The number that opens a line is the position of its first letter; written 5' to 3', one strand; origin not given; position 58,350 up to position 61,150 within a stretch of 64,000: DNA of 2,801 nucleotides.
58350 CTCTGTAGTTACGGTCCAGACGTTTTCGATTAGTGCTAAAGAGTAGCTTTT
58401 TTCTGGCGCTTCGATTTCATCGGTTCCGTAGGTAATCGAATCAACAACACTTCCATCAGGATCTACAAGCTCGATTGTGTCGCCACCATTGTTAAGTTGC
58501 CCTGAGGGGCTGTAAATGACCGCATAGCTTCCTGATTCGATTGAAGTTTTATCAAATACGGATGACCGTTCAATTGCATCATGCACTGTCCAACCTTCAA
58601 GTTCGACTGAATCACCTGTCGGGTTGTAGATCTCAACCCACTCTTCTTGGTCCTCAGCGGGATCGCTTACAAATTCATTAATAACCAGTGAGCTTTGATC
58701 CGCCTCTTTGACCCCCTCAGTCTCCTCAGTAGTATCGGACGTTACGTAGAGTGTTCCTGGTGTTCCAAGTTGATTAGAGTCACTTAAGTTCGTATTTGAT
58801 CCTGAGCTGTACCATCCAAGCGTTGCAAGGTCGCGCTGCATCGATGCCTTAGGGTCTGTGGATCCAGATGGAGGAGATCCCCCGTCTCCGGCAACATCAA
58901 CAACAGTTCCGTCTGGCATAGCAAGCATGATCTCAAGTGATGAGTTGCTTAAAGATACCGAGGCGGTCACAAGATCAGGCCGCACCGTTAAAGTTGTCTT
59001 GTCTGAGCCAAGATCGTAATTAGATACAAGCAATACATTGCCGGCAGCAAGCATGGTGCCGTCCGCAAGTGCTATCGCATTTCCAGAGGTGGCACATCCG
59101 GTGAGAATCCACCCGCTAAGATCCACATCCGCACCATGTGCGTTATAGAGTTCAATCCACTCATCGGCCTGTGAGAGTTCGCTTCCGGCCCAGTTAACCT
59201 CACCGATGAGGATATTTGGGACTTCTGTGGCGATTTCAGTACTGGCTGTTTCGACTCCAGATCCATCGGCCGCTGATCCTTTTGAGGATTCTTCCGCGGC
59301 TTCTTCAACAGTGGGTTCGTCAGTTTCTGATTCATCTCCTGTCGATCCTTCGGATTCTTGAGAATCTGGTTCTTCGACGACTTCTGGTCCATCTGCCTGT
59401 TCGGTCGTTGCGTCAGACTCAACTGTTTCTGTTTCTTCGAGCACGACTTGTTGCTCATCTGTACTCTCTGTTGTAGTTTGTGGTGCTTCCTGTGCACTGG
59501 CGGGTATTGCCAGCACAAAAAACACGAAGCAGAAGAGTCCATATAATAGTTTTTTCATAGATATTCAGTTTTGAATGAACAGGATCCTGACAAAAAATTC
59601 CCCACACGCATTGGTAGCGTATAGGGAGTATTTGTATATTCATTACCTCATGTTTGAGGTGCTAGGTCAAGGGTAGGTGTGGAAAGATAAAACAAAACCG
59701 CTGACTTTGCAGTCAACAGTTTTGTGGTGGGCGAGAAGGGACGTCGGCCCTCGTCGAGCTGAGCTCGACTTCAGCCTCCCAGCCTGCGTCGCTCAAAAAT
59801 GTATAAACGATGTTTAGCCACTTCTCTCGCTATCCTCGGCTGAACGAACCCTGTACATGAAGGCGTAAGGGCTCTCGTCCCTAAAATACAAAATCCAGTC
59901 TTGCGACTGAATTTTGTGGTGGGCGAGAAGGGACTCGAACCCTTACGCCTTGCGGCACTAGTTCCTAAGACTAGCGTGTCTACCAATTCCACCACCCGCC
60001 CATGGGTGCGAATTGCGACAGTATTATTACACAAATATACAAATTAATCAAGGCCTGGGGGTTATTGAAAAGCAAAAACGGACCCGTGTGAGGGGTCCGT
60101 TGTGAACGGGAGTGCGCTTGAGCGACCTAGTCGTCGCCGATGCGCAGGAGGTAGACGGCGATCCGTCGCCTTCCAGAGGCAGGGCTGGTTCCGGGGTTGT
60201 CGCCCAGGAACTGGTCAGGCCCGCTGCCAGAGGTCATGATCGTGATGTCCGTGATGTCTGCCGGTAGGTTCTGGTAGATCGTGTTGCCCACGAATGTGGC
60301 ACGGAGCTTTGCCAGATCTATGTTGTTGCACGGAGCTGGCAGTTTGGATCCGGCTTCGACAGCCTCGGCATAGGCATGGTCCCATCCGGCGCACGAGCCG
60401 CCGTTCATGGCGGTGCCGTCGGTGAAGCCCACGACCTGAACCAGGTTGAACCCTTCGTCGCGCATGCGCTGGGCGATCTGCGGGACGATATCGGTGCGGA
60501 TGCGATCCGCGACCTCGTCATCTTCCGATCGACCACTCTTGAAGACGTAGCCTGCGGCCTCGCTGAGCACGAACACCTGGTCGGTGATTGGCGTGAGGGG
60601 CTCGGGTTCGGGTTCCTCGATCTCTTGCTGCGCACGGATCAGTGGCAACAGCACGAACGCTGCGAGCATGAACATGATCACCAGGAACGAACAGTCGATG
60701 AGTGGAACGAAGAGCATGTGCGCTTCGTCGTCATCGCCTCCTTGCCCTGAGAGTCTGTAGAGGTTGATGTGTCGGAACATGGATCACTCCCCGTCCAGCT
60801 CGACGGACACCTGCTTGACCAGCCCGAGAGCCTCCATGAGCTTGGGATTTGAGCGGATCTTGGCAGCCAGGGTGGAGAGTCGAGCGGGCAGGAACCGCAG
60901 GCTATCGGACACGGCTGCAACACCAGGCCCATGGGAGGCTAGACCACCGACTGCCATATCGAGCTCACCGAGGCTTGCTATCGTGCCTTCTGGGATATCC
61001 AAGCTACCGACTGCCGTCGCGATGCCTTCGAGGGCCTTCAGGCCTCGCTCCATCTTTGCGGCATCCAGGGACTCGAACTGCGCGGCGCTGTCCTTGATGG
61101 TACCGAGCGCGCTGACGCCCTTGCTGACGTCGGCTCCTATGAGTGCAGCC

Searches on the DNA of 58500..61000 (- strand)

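Call 6: search_rna_families(source=window, start=58500, end=61000, threshold=evalue, max_evalue=10, show_alignments=4)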
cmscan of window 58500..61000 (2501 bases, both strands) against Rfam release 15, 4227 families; matches with E-value up to 10: 5.
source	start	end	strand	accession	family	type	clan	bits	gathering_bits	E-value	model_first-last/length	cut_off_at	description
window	59920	60001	-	RF00005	tRNA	Gene; tRNA;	CL00001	57.4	29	3.6e-11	1-71/71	no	tRNA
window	60012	60111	+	RF02067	STnc310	Gene; sRNA;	-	22.4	40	0.39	1-61/61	no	Salmonella enterica sRNA STnc310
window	59921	60001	-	RF01684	mascRNA-menRNA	Gene;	-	19.7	42.5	0.95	1-56/56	no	MALAT1-associated small cytoplasmic RNA/MEN beta RNA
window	60202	60257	-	RF02292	TtnuCD16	Gene; snRNA; snoRNA; CD-box;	-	15.7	75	6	1-58/58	no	Tetrahymena snoRNA TtnuCD16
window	60003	60023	+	RF01382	HIV-1_SL4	Cis-reg;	-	15.7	31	8.9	1-20/20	no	HIV-1 stem-loop 4 packaging signal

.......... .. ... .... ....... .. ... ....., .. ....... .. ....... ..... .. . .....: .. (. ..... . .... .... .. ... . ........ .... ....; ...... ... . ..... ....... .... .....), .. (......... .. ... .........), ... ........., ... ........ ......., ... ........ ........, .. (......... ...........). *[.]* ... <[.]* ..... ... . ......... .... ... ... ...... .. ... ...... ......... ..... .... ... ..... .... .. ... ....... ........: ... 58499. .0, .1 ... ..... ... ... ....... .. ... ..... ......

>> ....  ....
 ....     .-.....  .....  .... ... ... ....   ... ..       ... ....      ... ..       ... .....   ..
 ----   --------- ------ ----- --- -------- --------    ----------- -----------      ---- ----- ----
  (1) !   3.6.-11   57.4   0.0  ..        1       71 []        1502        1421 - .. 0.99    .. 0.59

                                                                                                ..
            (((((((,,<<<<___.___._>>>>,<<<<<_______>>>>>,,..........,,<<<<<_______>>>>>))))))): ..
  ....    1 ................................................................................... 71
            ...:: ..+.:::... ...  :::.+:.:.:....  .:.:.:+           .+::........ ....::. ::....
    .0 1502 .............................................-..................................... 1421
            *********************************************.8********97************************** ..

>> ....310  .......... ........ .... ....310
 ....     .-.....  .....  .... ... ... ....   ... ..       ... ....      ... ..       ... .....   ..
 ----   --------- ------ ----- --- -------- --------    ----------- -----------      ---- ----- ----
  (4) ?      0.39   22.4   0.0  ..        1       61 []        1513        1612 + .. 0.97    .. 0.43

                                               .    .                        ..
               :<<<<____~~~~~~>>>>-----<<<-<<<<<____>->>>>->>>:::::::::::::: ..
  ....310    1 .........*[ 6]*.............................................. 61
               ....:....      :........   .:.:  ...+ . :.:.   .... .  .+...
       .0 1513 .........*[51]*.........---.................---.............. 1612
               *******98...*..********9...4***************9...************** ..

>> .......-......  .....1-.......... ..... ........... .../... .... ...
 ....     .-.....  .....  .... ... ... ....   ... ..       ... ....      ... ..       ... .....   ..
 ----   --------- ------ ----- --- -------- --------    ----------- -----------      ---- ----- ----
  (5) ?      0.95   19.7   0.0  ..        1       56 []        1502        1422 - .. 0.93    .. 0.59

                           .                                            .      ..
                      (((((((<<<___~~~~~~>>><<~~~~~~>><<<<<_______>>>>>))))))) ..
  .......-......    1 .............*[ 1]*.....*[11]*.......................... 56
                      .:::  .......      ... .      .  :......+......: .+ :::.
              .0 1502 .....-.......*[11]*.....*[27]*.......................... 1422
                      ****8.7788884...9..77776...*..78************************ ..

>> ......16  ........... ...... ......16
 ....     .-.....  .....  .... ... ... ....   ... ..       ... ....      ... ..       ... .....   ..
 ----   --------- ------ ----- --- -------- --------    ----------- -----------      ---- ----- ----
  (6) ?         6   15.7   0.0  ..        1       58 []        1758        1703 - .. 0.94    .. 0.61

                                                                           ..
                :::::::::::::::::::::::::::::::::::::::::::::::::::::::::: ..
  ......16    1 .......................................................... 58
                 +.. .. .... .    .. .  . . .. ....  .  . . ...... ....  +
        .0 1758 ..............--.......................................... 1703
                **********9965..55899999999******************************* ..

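Call 44: search_dna_similar(query=window:59715-59885:-, collection=plasmids, mode=distant, max_evalue=1)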
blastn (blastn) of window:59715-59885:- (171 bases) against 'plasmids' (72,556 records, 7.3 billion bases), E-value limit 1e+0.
Records with a match: 1; places in all: 1; records where one place covers at least 80% of the query: 0.
Best place of each record, by identity: 95-99% 1.
By first word of the organism name: Burkholderia 1.
By predicted mobility (MOB-suite, as given by PLSDB): conjugative 1.
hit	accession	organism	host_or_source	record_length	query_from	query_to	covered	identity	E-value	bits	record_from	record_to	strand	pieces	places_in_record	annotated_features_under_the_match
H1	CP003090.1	Burkholderia sp. YI23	-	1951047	73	97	15%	96.0%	5e-1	42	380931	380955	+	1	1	none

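Call 76: build_rna_model(alignment_id=A4, structure=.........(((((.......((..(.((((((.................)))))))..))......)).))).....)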
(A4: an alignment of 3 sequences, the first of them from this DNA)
Model R1 built from alignment A4 (3 sequences, 78 columns); structure: as given.
model positions 77; base pairs 14; branch points 0; effective number of sequences 1.57; information 0.734 bits per position. Calibrated on 0.2 Mb of random sequence (short: E-values are rough).
structure used (alignment columns):
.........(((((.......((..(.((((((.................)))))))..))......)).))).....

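Call 77: search_with_rna_model(model_id=R1, sources=[window, L002, L003, L004, L005, L006, L007, L010, L011, L013, L014, L015, L016], max_evalue=10, show_alignments=6)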
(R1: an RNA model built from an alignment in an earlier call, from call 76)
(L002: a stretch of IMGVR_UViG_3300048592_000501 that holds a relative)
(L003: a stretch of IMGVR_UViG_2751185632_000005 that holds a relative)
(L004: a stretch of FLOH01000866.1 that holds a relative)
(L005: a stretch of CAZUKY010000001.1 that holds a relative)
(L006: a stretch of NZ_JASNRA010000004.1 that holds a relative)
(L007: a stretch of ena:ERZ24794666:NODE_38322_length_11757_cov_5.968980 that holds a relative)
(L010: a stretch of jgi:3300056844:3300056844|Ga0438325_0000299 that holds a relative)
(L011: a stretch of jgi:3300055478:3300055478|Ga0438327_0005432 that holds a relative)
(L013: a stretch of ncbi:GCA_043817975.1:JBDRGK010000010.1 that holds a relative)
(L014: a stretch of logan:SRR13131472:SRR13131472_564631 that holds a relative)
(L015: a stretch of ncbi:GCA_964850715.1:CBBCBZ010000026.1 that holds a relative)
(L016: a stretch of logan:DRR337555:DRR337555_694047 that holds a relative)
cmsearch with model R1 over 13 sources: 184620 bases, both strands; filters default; matches with E-value up to 10: 4.
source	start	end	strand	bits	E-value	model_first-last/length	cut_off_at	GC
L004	5722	5798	+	102.5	8.2e-27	1-77/77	no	0.52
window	59775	59851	-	101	2.3e-26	1-77/77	no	0.52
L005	2661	2730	+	77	1.8e-19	1-77/77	no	0.6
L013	4449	4478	-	8.7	8.3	24-59/77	no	0.27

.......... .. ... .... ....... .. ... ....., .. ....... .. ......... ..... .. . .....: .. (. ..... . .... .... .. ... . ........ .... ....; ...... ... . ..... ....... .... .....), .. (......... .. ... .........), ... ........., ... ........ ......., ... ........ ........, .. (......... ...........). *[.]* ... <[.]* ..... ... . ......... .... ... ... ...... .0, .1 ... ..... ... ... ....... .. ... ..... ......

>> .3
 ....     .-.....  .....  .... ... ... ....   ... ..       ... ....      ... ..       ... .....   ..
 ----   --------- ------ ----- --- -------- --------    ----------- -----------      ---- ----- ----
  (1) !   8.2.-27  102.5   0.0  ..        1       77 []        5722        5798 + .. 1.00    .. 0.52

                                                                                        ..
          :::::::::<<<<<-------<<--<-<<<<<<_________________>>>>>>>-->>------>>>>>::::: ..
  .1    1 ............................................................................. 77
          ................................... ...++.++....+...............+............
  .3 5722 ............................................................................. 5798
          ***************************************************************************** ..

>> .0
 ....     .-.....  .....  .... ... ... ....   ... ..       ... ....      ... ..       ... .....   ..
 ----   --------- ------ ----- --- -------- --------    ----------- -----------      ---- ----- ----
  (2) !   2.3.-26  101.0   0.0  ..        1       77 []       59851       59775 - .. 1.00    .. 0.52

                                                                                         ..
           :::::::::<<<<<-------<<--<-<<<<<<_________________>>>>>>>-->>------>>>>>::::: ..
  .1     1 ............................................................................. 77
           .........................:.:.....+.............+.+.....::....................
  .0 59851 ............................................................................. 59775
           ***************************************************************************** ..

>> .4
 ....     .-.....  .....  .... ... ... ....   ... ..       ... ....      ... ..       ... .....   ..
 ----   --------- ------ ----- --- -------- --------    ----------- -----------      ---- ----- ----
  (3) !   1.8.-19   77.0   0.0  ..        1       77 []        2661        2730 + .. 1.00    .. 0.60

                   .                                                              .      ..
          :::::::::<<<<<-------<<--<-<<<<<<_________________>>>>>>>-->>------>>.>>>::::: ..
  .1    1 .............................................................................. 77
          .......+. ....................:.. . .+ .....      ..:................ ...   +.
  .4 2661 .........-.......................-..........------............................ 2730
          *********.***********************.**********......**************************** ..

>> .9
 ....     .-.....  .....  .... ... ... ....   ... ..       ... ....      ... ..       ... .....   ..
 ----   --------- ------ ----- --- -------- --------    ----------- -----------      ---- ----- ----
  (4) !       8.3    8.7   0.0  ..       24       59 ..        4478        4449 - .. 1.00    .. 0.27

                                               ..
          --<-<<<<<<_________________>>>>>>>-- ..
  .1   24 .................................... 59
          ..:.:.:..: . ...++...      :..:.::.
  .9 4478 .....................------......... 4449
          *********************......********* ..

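Call 89: search_with_rna_model(model_id=R1, sources=[L017, L018, L019, L020], max_evalue=10, show_alignments=4)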
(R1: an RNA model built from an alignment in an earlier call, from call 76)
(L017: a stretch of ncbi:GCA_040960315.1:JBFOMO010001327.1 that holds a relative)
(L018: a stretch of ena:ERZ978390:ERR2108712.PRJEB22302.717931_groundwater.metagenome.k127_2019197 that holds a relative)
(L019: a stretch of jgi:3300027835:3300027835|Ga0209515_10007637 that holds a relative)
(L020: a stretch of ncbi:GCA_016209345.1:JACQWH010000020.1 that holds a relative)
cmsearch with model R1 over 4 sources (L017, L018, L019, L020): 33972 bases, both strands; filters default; matches with E-value up to 10: 0.
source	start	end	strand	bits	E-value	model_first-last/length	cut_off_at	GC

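Call 107: search_rna_families(source=window, start=59700, end=59915, threshold=evalue, max_evalue=10, show_alignments=3)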
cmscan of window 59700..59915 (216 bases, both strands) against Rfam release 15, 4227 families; matches with E-value up to 10: 0.
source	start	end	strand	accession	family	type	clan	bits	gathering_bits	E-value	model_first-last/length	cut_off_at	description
